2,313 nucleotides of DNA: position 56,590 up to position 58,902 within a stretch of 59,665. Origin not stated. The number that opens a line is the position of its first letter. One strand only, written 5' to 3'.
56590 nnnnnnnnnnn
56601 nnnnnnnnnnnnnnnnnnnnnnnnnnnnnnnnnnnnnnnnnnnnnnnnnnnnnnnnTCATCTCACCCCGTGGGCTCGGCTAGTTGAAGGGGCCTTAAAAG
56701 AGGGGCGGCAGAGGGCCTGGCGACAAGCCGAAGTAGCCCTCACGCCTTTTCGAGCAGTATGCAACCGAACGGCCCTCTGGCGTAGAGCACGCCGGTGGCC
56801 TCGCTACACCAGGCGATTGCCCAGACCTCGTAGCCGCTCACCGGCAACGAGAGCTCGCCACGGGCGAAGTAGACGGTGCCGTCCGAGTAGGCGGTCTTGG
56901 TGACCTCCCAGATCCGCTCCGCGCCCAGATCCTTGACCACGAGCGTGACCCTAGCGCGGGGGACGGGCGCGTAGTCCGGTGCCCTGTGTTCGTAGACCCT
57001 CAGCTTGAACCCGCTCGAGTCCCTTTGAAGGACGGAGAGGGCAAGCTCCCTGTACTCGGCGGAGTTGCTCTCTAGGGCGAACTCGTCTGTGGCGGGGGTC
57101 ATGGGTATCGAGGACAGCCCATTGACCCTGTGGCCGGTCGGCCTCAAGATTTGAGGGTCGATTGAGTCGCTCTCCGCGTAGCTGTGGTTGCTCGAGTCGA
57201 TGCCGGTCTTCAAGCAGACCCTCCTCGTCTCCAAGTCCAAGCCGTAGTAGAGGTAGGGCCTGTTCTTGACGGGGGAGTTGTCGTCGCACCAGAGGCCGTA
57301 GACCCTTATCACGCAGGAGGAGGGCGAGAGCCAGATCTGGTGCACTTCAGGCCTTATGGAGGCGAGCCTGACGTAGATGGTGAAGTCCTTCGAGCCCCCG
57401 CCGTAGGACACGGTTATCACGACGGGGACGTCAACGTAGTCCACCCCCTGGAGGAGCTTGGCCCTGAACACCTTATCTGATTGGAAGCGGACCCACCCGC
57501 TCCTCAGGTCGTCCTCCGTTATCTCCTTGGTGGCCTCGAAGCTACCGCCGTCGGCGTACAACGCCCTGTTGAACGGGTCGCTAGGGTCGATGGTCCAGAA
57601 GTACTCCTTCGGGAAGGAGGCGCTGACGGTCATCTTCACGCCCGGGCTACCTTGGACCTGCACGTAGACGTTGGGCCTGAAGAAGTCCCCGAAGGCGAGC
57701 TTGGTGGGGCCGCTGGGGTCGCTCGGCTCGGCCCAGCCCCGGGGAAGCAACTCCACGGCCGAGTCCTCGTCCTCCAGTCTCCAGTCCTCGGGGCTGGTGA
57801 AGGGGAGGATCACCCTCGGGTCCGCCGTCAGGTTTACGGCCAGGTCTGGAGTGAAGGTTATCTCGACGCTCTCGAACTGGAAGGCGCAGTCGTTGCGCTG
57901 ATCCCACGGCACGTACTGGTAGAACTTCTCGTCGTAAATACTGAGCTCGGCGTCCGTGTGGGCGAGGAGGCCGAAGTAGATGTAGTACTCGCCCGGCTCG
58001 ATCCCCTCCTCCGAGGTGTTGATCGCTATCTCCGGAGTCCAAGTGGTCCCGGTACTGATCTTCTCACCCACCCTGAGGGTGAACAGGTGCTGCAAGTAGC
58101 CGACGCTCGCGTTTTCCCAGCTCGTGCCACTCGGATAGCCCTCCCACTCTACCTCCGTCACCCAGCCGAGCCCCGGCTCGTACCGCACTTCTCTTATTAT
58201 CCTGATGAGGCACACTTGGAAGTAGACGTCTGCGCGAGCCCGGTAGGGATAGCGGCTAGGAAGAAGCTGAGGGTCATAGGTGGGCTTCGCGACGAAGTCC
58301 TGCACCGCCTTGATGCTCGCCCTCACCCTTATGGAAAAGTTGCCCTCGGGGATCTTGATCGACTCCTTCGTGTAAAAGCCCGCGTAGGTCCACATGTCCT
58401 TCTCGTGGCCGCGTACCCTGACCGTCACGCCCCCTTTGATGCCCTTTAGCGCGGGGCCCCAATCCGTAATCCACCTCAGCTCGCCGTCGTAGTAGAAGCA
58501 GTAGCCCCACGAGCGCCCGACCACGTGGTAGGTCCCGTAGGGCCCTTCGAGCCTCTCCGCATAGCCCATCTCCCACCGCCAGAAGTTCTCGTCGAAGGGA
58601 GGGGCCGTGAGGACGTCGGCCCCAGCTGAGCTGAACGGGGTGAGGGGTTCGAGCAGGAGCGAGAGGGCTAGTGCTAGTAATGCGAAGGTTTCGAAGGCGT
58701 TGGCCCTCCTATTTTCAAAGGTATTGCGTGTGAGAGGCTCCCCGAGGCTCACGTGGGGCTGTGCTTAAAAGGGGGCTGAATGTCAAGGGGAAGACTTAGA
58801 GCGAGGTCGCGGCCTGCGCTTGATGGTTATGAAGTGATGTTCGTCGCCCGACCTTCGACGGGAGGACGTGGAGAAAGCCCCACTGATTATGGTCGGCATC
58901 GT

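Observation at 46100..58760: G+C-rich 12.7-kb block encoding a complete but atypical type IV filament (pilus-like) machine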

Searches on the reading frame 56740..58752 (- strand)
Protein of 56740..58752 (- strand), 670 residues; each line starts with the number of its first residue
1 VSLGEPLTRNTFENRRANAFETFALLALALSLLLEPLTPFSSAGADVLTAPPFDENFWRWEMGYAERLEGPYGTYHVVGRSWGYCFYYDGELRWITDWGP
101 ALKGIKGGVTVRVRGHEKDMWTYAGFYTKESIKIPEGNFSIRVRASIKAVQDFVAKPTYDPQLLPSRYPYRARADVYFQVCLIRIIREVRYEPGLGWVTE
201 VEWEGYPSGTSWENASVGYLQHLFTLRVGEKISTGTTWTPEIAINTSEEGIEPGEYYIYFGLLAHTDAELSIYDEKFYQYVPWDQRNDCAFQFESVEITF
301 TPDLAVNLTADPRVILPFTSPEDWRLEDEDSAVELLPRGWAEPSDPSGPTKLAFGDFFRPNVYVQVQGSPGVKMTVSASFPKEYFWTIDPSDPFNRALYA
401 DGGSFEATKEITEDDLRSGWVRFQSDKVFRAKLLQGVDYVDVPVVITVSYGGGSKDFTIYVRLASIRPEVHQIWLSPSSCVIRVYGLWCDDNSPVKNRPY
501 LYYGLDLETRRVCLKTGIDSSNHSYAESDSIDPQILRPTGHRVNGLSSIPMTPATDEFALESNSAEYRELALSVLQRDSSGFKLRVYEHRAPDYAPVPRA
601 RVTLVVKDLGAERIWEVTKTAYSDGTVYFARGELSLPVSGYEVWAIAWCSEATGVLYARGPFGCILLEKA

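Call 6: search_protein_families(library=pfam, max_evalue=0.01, proteins=[window:56740-58752:-])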
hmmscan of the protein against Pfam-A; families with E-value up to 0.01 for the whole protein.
window:56740-58752:- (670 aa): 0 families

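Call 7: search_protein_families(library=ncbifam, max_evalue=0.01, proteins=[window:56740-58752:-])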
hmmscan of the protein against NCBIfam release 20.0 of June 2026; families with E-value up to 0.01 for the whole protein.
window:56740-58752:- (670 aa): 0 families

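Call 29: find_homologous_proteins(query=window:56740-58752:-, max_evalue=0.00001)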
Query window:56740-58752:- (670 aa): 7 proteins with E <= 0.00001 among 8000 candidates.
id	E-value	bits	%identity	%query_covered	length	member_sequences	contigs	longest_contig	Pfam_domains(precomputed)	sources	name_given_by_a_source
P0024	0.0e+0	1573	100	100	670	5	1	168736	-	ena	-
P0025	0.0e+0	1335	86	100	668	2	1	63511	-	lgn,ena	-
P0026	4.1e-273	926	65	94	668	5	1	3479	-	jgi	jgi:hypothetical protein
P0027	3.6e-234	797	58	93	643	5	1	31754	-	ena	-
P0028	1.0e-228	779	57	100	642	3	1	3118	-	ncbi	-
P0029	1.2e-201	690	54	94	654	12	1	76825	-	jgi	jgi:hypothetical protein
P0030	2.7e-85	305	43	53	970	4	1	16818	-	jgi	jgi:hypothetical protein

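Call 30: find_encoding_contigs(protein=P0027, flank=10000, max_places=4)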
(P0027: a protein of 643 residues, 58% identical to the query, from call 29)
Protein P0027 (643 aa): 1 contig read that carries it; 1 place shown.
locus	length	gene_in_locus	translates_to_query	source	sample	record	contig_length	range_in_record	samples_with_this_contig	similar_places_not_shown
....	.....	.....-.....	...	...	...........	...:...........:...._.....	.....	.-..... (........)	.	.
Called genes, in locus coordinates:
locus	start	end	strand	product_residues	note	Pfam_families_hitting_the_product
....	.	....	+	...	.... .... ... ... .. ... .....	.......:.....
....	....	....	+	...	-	-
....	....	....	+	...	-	-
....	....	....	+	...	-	-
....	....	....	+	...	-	-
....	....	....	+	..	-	-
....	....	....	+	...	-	-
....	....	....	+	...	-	-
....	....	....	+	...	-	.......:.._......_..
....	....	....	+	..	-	-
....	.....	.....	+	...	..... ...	-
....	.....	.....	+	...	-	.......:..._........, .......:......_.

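Call 31: find_encoding_contigs(protein=P0025, flank=10000, max_places=3)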
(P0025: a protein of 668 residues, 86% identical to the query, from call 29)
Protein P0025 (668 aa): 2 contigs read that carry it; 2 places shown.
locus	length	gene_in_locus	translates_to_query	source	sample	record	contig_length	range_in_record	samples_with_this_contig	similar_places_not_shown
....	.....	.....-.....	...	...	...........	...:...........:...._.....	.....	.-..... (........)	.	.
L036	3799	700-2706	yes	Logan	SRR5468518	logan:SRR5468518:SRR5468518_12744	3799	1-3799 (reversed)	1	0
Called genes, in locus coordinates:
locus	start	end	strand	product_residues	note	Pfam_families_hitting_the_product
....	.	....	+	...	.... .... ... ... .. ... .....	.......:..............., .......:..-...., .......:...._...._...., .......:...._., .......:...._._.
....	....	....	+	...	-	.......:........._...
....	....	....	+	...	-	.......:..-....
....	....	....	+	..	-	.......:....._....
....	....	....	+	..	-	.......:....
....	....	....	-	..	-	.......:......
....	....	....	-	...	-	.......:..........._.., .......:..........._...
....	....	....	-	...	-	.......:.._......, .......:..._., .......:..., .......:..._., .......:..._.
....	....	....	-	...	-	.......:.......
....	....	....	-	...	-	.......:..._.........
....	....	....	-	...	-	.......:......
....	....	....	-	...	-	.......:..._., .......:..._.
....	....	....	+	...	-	-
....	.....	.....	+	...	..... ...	-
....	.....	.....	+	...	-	-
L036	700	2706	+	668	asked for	-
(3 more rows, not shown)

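Call 62: find_encoding_contigs(protein=P0029, flank=10000, max_places=2)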
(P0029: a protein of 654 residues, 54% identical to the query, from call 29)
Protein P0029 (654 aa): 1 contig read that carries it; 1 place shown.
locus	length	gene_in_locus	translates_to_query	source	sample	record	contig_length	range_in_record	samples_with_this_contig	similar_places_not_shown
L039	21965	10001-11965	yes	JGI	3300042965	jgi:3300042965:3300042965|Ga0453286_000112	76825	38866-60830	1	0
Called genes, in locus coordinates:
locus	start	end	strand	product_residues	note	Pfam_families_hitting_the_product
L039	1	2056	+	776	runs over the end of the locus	PF00708:Acylphosphatase, PF07503:zf-HYPF, PF01300:Sua5_yciO_yrdC, PF17788:HypF_C, PF00814:TsaD (faint), PF22521:HypF_C_2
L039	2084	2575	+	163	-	PF04008:Adenosine_kin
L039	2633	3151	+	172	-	PF22794:jr-ZPR1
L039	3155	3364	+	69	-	PF03911:Sec61_beta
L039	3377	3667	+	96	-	PF03819:MazG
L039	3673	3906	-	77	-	PF27357:MJ1579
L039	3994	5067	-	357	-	PF01118:Semialdhyde_dh, PF02774:Semialdhyde_dhC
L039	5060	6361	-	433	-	PF00696:AA_kinase, PF22468:ACT_9, PF13840:ACT_7, PF01842:ACT, PF22468:ACT_9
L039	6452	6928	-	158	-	PF09895:DUF2122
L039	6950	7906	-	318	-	PF00145:DNA_methylase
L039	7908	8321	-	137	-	PF04343:DUF488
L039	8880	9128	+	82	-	-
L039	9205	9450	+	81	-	-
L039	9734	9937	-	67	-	-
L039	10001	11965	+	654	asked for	-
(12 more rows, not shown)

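Call 79: predict_structure(alignment_id=A4)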
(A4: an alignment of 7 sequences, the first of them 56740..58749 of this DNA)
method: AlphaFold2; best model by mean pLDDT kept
length: 669 residues; sequences in the alignment: 7
mean_pLDDT: 60.5   pTM: 0.42
mean pLDDT of the five models: 60.5, 60.1, 59.3, 56.7, 51.9
residues with pLDDT >= 90: 16; 70-90: 238; 50-70: 197; < 50: 218
segments of 3 or more residues with pLDDT < 50: 1-20, 27-51, 53-55, 68-82, 302-310, 318-348, 467-484, 495-566, 649-669
pLDDT, mean of each block of 10 residues (from residue 1): 32 40 49 32 30 52 53 38 55 57 70 68 77 70 86 76 61 87 83 76 79 86 87 90 81 84 79 69 65 77 46 54 36 36 39 68 67 86 79 68 86 64 78 67 81 77 57 34 53 46 33 31 31 29 36 33 47 64 66 63 63 69 82 68 54 34 36
secondary structure, 60 per line:
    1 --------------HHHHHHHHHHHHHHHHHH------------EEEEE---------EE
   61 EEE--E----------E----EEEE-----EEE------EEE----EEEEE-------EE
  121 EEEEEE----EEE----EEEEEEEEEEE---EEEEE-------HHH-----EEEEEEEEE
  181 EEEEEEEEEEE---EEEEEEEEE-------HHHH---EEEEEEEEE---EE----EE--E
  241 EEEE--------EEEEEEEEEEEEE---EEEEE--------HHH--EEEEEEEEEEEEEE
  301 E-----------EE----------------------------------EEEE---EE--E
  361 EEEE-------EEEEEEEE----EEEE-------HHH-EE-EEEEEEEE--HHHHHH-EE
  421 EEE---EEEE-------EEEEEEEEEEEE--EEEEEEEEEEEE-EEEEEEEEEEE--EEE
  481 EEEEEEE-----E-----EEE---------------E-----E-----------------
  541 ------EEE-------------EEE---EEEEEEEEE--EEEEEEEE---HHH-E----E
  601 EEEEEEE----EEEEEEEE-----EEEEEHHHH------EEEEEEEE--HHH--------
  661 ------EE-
elements in order (helices of 4 or more, strands of 3 or more residues): H15-32 E45-49 E59-63 E82-85 E91-93 E100-102 E107-111 E119-126 E131-133 E138-148 E152-156 E172-191 E195-203 H211-214 E218-226 E240-244 E253-265 E269-273 E287-301 E349-352 E360-364 E372-379 E384-387 E402-409 H412-417 E419-423 E427-430 E438-449 E452-463 E465-475 E478-487 E499-501 E547-549 E563-565 E569-577 E580-587 E600-607 E612-619 E625-629 H630-633 E640-647

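Call 83: fold_search(model_id=the predicted structure, library=pdb)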
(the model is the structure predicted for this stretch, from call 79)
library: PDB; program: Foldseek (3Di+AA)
matches with E <= 10: 1923; with E <= 0.001: 151
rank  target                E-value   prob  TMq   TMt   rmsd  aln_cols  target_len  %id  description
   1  9kuv_A                3.2e-07  0.97  0.13  0.15  30.4       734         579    9  Mechanistic insights into the versatile stoichiometry and biased signaling of the apelin receptor-arrestin complex (released 2025-09-17)
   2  4ll4_A                7.1e-07  1.00  0.11  0.23  24.9       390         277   10  The structure of the TRX and TXNIP complex (released 2014-02-05)
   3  5jpm_A                2.0e-06  0.99  0.13  0.13  24.5       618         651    9  Structure of the complex of human complement C4 with MASP-2 rebuilt using iMDFF (released 2016-08-10)
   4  7usy_J                3.8e-06  0.96  0.10  0.16  28.0       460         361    8  Structure of C. elegans TMC-1 complex with ARRD-6 (released 2022-10-19)
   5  4ll1_C                4.4e-06  0.99  0.10  0.21  24.4       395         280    9  The structure of the TRX and TXNIP complex (released 2014-02-05)
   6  5i5k_A                4.6e-06  0.98  0.12  0.07  23.2       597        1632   10  Structure of complement C5 in complex with eculizumab (released 2016-03-16)
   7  6ru5_A                4.9e-06  0.94  0.11  0.12  27.3       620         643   10  human complement C3 in complex with the hC3Nb1 nanobody (released 2019-08-21)
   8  5hcc_B                5.4e-06  0.98  0.12  0.13  24.5       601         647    9  Ternary complex of human Complement C5 with Ornithodoros moubata OmCI and Dermacentor andersoni RaCI3. (released 2016-03-30)
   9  7b2m_A                5.7e-06  0.98  0.12  0.12  23.7       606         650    9  Cryo-EM structure of complement C4b in complex with nanobody E3 (released 2022-03-02)
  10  8coe_C                5.9e-06  0.99  0.12  0.13  24.4       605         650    9  complement C5 in complex with the LCP0195 nanobody (released 2024-01-03)
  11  4ll4_C                6.3e-06  0.98  0.09  0.19  24.2       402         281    8  The structure of the TRX and TXNIP complex (released 2014-02-05)
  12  7zgj_A                9.8e-06  0.91  0.12  0.13  33.9       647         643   10  Trypanosoma brucei gambiense ISG65 in complex with human complement component C3 (released 2023-04-05)
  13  8ayh_C                1.3e-05  0.98  0.13  0.13  22.6       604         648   10  Structure of Complement C5 in Complex with small molecule inhibitor and CVF (released 2022-12-21)
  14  6kl7_A                1.3e-05  0.90  0.10  0.16  27.0       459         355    9  Beta-arrestin 1 mutant S13D/T275D (released 2020-01-29)
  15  2x10                  1.6e-05  0.94  0.13  0.17  33.2       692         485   10  Crystal structure of the complete EphA2 ectodomain (released 2010-03-16)
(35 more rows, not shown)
